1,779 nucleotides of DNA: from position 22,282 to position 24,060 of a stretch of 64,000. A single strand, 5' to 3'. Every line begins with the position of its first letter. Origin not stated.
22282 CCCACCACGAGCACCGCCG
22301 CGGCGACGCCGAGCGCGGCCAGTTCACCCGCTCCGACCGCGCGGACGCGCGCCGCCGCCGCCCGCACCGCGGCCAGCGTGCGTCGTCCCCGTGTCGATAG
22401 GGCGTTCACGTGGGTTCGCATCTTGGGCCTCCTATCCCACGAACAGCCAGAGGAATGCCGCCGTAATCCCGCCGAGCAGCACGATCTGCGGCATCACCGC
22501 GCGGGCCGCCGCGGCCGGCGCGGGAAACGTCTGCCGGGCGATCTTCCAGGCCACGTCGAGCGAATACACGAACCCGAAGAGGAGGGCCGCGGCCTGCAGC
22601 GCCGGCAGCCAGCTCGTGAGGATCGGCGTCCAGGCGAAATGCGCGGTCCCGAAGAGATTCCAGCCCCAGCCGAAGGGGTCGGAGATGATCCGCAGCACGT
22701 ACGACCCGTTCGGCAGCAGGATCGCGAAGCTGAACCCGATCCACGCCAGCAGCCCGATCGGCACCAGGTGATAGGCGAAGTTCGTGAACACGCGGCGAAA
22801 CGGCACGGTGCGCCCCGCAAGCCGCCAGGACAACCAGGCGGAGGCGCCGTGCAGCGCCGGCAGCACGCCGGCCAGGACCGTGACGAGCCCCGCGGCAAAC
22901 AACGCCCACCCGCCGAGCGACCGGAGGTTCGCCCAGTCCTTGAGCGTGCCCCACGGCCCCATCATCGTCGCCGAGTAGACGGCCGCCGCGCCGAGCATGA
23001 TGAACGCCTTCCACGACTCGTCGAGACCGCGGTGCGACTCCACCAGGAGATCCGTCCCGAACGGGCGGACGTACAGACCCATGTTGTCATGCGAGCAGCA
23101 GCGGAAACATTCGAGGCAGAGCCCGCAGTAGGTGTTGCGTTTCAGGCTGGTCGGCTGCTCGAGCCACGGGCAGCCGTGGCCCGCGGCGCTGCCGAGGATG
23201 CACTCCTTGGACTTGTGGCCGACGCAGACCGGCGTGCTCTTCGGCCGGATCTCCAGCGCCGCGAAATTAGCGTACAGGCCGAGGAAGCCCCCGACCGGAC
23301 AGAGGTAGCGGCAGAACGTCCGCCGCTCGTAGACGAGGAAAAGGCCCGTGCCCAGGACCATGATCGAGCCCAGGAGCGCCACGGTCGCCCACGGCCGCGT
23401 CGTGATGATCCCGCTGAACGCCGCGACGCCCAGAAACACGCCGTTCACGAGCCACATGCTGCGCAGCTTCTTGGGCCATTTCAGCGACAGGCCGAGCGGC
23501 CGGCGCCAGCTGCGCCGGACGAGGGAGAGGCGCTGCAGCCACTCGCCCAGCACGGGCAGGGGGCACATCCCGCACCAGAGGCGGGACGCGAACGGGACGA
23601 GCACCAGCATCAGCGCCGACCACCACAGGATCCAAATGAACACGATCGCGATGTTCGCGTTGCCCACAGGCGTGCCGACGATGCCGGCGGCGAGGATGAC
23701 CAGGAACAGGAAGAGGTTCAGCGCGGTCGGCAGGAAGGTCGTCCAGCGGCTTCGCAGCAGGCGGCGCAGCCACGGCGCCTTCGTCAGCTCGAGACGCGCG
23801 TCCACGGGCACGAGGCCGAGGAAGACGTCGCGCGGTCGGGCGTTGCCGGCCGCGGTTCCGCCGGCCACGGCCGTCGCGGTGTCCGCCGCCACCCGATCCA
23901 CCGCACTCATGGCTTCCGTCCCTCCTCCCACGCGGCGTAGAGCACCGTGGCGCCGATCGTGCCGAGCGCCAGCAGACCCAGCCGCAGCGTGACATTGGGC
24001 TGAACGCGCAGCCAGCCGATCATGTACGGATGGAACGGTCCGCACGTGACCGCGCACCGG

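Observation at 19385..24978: Six-gene cluster resembling a rus-operon-like electron conduit but with no terminal oxidase: blue copper, 2x CuA cupredoxin, polyferredoxin, Cyc2-like porin-cytochrome, CarboxypepD_reg protein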

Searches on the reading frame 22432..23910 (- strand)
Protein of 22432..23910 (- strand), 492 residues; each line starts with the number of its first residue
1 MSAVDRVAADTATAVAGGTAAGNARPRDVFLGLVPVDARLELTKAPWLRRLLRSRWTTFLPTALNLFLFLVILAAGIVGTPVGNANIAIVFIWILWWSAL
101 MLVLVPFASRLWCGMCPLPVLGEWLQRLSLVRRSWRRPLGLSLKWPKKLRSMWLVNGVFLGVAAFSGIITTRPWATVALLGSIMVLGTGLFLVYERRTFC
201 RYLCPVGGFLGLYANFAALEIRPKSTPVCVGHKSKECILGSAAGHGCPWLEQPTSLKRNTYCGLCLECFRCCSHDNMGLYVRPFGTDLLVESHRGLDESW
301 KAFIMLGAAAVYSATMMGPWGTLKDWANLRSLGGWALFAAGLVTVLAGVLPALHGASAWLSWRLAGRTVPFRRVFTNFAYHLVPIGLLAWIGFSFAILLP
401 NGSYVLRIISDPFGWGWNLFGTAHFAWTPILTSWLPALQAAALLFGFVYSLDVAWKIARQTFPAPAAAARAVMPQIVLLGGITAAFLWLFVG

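Call 3: search_protein_families(library=pfam, proteins=[window:22432-23910:-], max_evalue=1)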
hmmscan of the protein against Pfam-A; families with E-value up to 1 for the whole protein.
window:22432-23910:- (492 aa): 1 family
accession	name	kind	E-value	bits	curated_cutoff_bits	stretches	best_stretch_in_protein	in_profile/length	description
PF12801.12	Fer4_5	-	1.7e-07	31.6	22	2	91-138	3-48/48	4Fe-4S binding domain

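Call 4: search_protein_families(library=ncbifam, proteins=[window:22432-23910:-], max_evalue=1)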
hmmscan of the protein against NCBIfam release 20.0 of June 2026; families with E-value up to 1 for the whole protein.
window:22432-23910:- (492 aa): 4 families
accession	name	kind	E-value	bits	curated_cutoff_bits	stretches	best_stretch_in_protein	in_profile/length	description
TIGR02163.1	napH_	subfamily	5.1e-05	22.9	213.05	2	104-276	73-250/255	NapH/MauN family ferredoxin-type protein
NF007382.0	PRK09898.1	equivalog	0.02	14.4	213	1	227-274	146-195/208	ferredoxin-like protein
NF046105.1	TransRegNosR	equivalog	0.03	12.6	1000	1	172-216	577-616/680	transcriptional regulator NosR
NF007013.0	PRK09477.1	equivalog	0.072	12.2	234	1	105-274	97-271/286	quinol dehydrogenase ferredoxin subunit NapH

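Call 14: find_homologous_proteins(query=window:22432-23910:-)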
Query window:22432-23910:- (492 aa): 2250 proteins with E <= 0.001 among 8000 candidates; the best 120 are listed.
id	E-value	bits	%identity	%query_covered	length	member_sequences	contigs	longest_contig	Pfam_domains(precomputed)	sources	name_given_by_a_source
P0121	1.0e-297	1006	89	100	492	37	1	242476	PF12801.13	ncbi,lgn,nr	ncbi:MAG TPA: 4Fe-4S binding protein [bacterium]|nr:4Fe-4S binding protein [bacterium]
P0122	4.6e-271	918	80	100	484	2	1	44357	PF12801.13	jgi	jgi:hypothetical protein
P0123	3.4e-262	889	80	99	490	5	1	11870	PF12801.13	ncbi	-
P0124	4.2e-262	889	83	94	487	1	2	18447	PF12801.13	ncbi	-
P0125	7.7e-262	888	80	100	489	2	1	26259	PF12801.13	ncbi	-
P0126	3.7e-258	876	81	94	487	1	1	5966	PF12801.13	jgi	jgi:hypothetical protein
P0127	6.6e-257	871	79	96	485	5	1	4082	PF12801.13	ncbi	-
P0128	2.5e-247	840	75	100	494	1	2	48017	PF12801.13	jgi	jgi:polyferredoxin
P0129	9.1e-196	670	62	95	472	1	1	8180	PF12801.13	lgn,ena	-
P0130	4.7e-191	654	62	94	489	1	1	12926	PF12801.13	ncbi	ncbi:MAG: 4Fe-4S binding protein [Bacillota bacterium]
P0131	1.9e-190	652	59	100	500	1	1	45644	PF12801.13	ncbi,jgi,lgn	ncbi:MAG TPA: 4Fe-4S binding protein [Symbiobacteriaceae bacterium]|jgi:hypothetical protein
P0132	4.6e-189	648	58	99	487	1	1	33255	PF12801.13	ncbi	ncbi:MAG: 4Fe-4S binding protein [Bacillota bacterium]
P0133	8.1e-186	637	57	100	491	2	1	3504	PF12801.13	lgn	-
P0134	1.1e-184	633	58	95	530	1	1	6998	PF12801.13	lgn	-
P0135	6.4e-182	624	61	95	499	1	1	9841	-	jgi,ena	-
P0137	1.9e-180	619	56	99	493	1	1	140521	PF12801.13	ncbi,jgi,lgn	ncbi:MAG TPA: 4Fe-4S binding protein [Symbiobacteriaceae bacterium]|jgi:polyferredoxin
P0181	1.6e-146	507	50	94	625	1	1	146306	PF12801.13,PF13473.13,PF00116.27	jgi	jgi:hypothetical protein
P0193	3.3e-145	503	48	100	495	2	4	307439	-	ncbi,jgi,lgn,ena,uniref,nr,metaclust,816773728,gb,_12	ncbi:hypothetical protein LCGC14_0615600 [marine sediment metagenome]|uniref:4Fe-4S ferredoxin-type 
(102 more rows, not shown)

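Call 15: find_encoding_contigs(protein=P0137, flank=8000, max_places=1)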
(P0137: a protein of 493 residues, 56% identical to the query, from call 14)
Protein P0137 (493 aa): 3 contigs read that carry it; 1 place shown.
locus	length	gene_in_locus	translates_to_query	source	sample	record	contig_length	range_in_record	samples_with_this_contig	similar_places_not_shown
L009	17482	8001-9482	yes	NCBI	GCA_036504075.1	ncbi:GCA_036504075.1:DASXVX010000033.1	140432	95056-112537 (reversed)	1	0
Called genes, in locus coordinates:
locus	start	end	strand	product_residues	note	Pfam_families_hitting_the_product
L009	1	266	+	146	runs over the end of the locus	PF14387:DUF4418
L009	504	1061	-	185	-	PF13473:Cupredoxin_1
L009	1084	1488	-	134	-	PF13442:Cytochrome_CBB3 (weak)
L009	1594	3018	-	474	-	-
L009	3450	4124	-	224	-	-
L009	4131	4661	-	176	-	PF00578:AhpC-TSA, PF08534:Redoxin, PF00085:Thioredoxin, PF13098:Thioredoxin_2 (weak), PF13905:Thioredoxin_8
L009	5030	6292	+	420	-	PF00989:PAS, PF08448:PAS_4, PF13426:PAS_9, PF07730:HisKA_3, PF13581:HATPase_c_2 (weak), PF02518:HATPase_c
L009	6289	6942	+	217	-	PF00072:Response_reg, PF00196:GerE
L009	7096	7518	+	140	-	PF13473:Cupredoxin_1 (weak), PF00127:Copper-bind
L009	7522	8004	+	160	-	PF13473:Cupredoxin_1 (weak), PF07731:Cu-oxidase_2 (faint), PF00116:COX2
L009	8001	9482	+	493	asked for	PF12801:Fer4_5 (faint)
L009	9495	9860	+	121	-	PF13473:Cupredoxin_1, PF00116:COX2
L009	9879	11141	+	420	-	PF02683:DsbD_TM, PF13386:DsbD_2 (weak)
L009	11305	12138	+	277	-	PF10646:Germane (weak)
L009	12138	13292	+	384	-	PF00266:Aminotran_5, PF00155:Aminotran_1_2 (weak), PF01212:Beta_elim_lyase, PF01041:DegT_DnrJ_EryC1, PF01053:Cys_Met_Meta_PP, PF00464:SHMT (weak)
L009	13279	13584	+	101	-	PF11823:Se_S_carrier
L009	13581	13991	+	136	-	-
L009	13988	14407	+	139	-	PF04143:Sulf_transp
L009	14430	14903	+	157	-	PF04205:FMN_bind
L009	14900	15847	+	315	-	PF02424:ApbE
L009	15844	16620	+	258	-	PF03116:NQR2_RnfD_RnfE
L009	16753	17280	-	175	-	PF00581:Rhodanese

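Call 16: find_encoding_contigs(protein=P0181, flank=8000, max_places=1)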
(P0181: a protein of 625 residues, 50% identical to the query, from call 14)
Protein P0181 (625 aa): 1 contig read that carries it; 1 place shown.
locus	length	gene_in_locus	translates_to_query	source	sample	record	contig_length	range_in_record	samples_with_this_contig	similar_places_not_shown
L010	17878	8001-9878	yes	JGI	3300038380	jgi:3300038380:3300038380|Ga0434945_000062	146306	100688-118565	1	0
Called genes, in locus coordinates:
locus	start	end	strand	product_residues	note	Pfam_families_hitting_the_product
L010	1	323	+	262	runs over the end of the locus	PF01925:TauE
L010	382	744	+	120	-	-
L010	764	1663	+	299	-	PF00581:Rhodanese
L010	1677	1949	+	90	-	-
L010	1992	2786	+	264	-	PF04143:Sulf_transp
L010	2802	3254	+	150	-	PF00581:Rhodanese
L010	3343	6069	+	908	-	PF00384:Molybdopterin, PF01568:Molydop_binding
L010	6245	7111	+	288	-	PF13237:Fer4_10, PF13247:Fer4_11, PF12838:Fer4_7 (weak)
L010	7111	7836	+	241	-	PF09459:EB_dh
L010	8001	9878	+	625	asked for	PF13473:Cupredoxin_1, PF00116:COX2 (weak), PF12801:Fer4_5 (weak)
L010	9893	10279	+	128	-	PF13473:Cupredoxin_1, PF00116:COX2 (weak)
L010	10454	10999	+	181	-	PF00106:adh_short (weak), PF04321:RmlD_sub_bind, PF05368:NmrA, PF01073:3Beta_HSD, PF01370:Epimerase, PF02719:Polysacc_synt_2, PF13460:NAD_binding_10, PF16363:GDP_Man_Dehyd, +1 more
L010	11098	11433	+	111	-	-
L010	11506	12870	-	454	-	PF03848:TehB (weak), PF08241:Methyltransf_11, PF13649:Methyltransf_25, PF13847:Methyltransf_31, PF00106:adh_short, PF23441:SDR (weak), PF08659:KR, PF13561:adh_short_C2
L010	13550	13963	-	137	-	-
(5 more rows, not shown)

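Call 17: find_encoding_contigs(protein=P0193, flank=8000, max_places=1)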
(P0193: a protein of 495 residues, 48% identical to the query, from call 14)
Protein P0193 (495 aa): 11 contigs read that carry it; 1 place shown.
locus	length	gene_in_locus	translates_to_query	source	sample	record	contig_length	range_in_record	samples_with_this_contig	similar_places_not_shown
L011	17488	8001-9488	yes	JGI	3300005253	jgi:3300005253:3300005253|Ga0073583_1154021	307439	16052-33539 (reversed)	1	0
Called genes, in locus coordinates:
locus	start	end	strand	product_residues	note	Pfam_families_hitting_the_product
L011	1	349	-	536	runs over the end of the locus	PF11563:Protoglobin, PF01590:GAF (weak), PF13185:GAF_2, PF00990:GGDEF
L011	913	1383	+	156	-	PF02082:Rrf2, PF01978:TrmB (weak), PF09339:HTH_IclR (weak), PF12802:MarR_2 (weak)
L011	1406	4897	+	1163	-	PF00384:Molybdopterin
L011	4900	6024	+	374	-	PF13187:Fer4_9 (faint), PF12797:Fer4_2 (faint), PF13237:Fer4_10 (weak), PF13247:Fer4_11, PF12838:Fer4_7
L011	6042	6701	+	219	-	PF02613:Nitrate_red_del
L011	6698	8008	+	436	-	PF09459:EB_dh, PF13473:Cupredoxin_1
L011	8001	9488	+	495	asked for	-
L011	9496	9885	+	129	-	PF13473:Cupredoxin_1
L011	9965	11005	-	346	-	PF13088:BNR_2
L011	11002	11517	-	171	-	PF03848:TehB, PF05724:TPMT, PF13489:Methyltransf_23, PF13847:Methyltransf_31 (weak), PF08241:Methyltransf_11, PF08242:Methyltransf_12, PF13649:Methyltransf_25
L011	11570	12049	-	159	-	-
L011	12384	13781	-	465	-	-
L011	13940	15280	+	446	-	-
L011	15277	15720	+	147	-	-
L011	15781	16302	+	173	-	PF11396:PepSY_like (faint), PF03413:PepSY (weak)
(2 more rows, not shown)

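Call 29: find_related_loci(query=A2, collection=genome_contigs, flank=10000)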
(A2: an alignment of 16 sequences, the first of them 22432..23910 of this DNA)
Query A2 (492 aa) in genome_contigs; peptide patterns used: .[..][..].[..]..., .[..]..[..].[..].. (x = any residue, [..] = any of these).
600 stretches matched a pattern (row limit reached: there are more); 534 encode a relative of the query (tblastn E <= 1e-3); the best 80 are kept; 80 distinct loci.
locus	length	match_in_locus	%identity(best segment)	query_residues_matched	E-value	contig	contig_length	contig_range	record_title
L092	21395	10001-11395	95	28-492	0e+0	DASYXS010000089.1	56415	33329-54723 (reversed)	MAG TPA_asm: bacterium isolate SMAG_U6314 k141_1071532, whole genome shotgun sequence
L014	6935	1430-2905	89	1-492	0e+0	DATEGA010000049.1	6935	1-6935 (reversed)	MAG TPA_asm: bacterium isolate SMAG_U8773 k141_205124, whole genome shotgun sequence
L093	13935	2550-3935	83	30-492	0e+0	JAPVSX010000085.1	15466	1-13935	MAG: Armatimonadota bacterium isolate MW2_metabat.8 k97_130853, whole genome shotgun sequence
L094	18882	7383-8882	59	1-492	0e+0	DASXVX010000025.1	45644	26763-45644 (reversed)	MAG TPA_asm: Symbiobacteriaceae bacterium isolate SMAG_U4756 k141_104826, whole genome shotgun sequence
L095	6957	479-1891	60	24-492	0e+0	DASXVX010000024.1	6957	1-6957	MAG TPA_asm: Symbiobacteriaceae bacterium isolate SMAG_U4756 k141_347063, whole genome shotgun sequence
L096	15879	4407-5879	56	1-492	0e+0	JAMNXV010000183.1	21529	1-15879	MAG: Bacillota bacterium isolate Bin_10 Bin_10_scaffold_2074, whole genome shotgun sequence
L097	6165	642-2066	57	27-492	8e-178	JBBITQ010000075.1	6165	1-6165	MAG: Clostridiales bacterium isolate PGS172224_bin_40 NODE_4016_length_6165_cov_3.418658, whole genome shotgun sequence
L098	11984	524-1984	54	28-492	2e-168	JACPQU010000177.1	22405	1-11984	MAG: Bacillota bacterium isolate NC_groundwater_661_Ag_B-0.1um_63_60 B_1_S1_Biohub_coassembly_k141_5194237, whole genome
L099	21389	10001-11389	51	31-492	7e-161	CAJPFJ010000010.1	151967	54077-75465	Methanosarcinales archaeon isolate METP1 genome assembly, contig: CONTIG_10, whole genome shotgun sequence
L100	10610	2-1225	60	94-492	5e-160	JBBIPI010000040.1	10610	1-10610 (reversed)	MAG: Clostridiales bacterium isolate MTF170219_bin_3 NODE_961_length_10610_cov_3.70724, whole genome shotgun sequence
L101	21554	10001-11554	52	28-492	3e-157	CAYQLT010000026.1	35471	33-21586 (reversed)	MAG TPA_asm: uncultured Clostridia bacterium isolate binchicken_co30_129 genome assembly, contig: NODE_1046_length_35471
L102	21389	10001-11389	51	31-492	2e-157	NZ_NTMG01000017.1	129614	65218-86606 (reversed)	Candidatus Methanoperedens sp. BLZ2 CMPBLZ2contig_218, whole genome shotgun sequence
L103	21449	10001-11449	51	16-491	5e-155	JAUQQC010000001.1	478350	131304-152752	MAG: Acidobacteriota bacterium isolate JZ-3.bins.73.201901 NODE_5_length_478350_cov_51.361775, whole genome shotgun sequ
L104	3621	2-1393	52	35-492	2e-160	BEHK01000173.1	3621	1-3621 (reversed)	Bacterium HR08 DNA, contig: NODE_7229_173, isolate: HRbin08, whole genome shotgun sequence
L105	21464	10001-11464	48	10-492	6e-153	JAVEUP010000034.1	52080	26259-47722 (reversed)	MAG: Thermoguttaceae bacterium isolate BF2_50 NODE_245_length_52080_cov_4.283430_Biofilm2, whole genome shotgun sequence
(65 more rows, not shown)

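Call 47: predict_structure(alignment_id=A2)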
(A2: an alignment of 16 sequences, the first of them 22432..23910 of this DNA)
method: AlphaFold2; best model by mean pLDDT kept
length: 492 residues; sequences in the alignment: 16
mean_pLDDT: 75.2   pTM: 0.77
mean pLDDT of the five models: 75.2, 73.8, 73.6, 71.8, 65.9
residues with pLDDT >= 90: 108; 70-90: 234; 50-70: 96; < 50: 54
segments of 3 or more residues with pLDDT < 50: 1-25, 80-86, 244-246, 248-263
pLDDT, mean of each block of 10 residues (from residue 1): 30 29 49 77 87 79 78 66 51 66 73 67 65 56 79 83 80 77 85 75 70 74 76 61 49 41 61 80 81 77 88 83 85 91 92 97 94 94 91 84 71 69 63 87 95 94 93 97 93 81
secondary structure, 60 per line:
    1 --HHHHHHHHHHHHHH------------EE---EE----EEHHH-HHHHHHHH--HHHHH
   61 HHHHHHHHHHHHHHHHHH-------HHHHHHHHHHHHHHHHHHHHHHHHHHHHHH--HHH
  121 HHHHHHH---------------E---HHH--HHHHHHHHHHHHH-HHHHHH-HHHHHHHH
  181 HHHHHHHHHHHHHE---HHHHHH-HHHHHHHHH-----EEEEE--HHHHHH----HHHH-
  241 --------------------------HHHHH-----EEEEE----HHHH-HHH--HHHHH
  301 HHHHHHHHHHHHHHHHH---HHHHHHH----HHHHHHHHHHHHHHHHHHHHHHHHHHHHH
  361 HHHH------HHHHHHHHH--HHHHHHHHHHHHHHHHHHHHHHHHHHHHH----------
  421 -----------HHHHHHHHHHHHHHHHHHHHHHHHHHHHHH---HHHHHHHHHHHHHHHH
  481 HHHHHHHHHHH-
elements in order: H3-16 H46-53 H56-78 H86-115 H118-127 H152-164 H166-171 H173-193 H198-203 H205-213 E219-223 H226-231 H236-239 H267-271 E277-281 H286-289 H296-317 H321-327 H332-364 H371-379 H382-410 H432-461 H465-491

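Call 55: fold_search(model_id=the predicted structure, library=pdb)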
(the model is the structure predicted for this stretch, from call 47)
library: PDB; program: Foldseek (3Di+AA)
matches with E <= 10: 235; with E <= 0.001: 0
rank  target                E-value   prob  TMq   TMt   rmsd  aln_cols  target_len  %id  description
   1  3puv_G                2.8e-01  0.33  0.13  0.19  15.2       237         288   17  Crystal Structure of an outward-facing MBP-Maltose transporter complex bound to ADP-VO4 (released 2011-08-10)
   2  3rlf_G                3.1e-01  0.30  0.13  0.19  14.6       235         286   16  Crystal structure of the maltose-binding protein/maltose transporter complex in an outward-facing conformation bound t (released 2011-08-10)
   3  6ob6_A                6.0e-01  0.21  0.19  0.23  20.3       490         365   13  Human equilibrative nucleoside transporter-1, S-(4-nitrobenzyl)-6-thioinosine bound, merohedrally twinned (released 2019-07-03)
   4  8ipq_A                6.3e-01  0.14  0.12  0.12  23.6       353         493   17  Cryo-EM structure of heme transporter CydDC from Mycobacterium smegmatis in the inward facing apo state (released 2023-06-14)
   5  3puy_G                7.1e-01  0.20  0.14  0.19  14.7       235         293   17  Crystal Structure of an outward-facing MBP-Maltose transporter complex bound to AMP-PNP after crystal soaking of the p (released 2011-05-18)
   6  1is2_A                7.4e-01  0.11  0.15  0.13  20.9       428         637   11  Crystal Structure of Peroxisomal Acyl-CoA Oxidase-II from Rat Liver (released 2002-04-10)
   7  4ki0_G                8.3e-01  0.16  0.13  0.19  14.8       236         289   17  Crystal structure of the maltose-binding protein/maltose transporter complex in an outward-facing conformation bound t (released 2013-10-23)
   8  6ob6_B                1.0e+00  0.13  0.18  0.22  20.3       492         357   12  Human equilibrative nucleoside transporter-1, S-(4-nitrobenzyl)-6-thioinosine bound, merohedrally twinned (released 2019-07-03)
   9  8hpk_A                1.3e+00  0.04  0.10  0.12  22.9       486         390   14  Crystal structure of the bacterial oxalate transporter OxlT in an oxalate-bound occluded form (released 2023-02-15)
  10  9div_B                1.5e+00  0.54  0.17  0.43   7.7       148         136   16  The crystal structure of de novo designed ChuA binding protein C8 (released 2025-05-21)
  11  5sv0_G                1.5e+00  0.08  0.10  0.17  24.4       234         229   16  Structure of the ExbB/ExbD complex from E. coli at pH 7.0 (released 2016-09-28)
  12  4jre_A                1.5e+00  0.05  0.11  0.13  21.8       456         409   14  Crystal structure of nitrate/nitrite exchanger NarK with nitrite bound (released 2013-05-15)
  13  5yhf                  1.5e+00  0.05  0.12  0.09  23.7       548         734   10  Crystal structure of SecDF in Super-membrane-facing form (released 2018-02-14)
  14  5sv1_A                1.5e+00  0.11  0.11  0.20  22.9       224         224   14  Structure of the ExbB/ExbD complex from E. coli at pH 4.5 (released 2016-09-28)
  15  8czj_B                1.5e+00  0.08  0.13  0.18  18.7       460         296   13  A bacteria Zrt/Irt-like protein in the apo state (released 2023-02-22)
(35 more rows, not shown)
